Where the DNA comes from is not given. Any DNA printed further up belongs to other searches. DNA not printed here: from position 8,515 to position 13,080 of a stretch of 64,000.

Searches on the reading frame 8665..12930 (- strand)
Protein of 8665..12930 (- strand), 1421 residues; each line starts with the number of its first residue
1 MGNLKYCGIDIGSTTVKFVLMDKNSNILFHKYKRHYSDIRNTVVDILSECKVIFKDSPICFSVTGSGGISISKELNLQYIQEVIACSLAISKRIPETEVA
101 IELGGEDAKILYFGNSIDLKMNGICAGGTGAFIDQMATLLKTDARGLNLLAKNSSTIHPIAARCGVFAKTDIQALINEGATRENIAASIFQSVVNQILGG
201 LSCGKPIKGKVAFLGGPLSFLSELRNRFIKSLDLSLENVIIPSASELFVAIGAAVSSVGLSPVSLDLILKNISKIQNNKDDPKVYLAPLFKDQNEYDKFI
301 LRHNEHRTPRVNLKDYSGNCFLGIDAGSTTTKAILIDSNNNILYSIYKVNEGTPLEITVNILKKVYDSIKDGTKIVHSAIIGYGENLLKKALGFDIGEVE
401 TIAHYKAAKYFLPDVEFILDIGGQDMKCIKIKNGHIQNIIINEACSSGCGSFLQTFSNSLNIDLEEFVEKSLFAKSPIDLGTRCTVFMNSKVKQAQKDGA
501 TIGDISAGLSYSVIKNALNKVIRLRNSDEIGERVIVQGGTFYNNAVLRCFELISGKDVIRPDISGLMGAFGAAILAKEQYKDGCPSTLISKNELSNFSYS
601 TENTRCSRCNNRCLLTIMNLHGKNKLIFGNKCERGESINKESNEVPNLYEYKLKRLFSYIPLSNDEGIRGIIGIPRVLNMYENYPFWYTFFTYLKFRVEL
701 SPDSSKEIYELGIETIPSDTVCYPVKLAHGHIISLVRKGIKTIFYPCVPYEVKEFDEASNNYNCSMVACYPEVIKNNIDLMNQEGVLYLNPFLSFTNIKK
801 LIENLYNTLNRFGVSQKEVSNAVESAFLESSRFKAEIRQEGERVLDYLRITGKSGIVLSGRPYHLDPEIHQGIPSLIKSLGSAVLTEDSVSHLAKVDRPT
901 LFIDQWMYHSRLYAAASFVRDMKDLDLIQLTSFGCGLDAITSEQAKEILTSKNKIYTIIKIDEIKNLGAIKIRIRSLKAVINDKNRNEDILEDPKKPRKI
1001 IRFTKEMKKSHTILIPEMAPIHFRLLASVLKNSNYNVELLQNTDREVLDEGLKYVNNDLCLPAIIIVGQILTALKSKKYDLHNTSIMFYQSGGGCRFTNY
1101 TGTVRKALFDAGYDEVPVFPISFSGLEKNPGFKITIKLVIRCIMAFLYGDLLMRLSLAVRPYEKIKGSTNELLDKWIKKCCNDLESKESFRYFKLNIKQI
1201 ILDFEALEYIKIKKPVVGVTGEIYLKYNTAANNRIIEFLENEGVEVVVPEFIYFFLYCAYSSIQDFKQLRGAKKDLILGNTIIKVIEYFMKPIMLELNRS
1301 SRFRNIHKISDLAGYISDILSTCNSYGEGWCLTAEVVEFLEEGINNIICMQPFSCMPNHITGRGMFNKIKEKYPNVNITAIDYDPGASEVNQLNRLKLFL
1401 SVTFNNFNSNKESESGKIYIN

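Call 77: search_protein_families(library=pfam, proteins=[window:8665-12930:-], max_evalue=0.001)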
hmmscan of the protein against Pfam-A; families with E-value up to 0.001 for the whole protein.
window:8665-12930:- (1421 aa): 4 families
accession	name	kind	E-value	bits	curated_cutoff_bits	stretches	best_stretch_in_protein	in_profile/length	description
PF09989.15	DUF2229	-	7.8e-90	300.7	29.4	1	672-890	2-218/218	CoA enzyme activase uncharacterised domain (DUF2229)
PF01869.26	BcrAD_BadFG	-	5e-60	203.8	31.5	2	322-576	1-271/271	BadF/BadG/BcrA/BcrD ATPase family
PF00370.27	FGGY_N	-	5.3e-05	23.4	28.8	0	6-38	2-34/245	FGGY family of carbohydrate kinases, N-terminal domain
PF00480.26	ROK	-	6.7e-05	23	22.9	0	322-370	2-47/294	ROK family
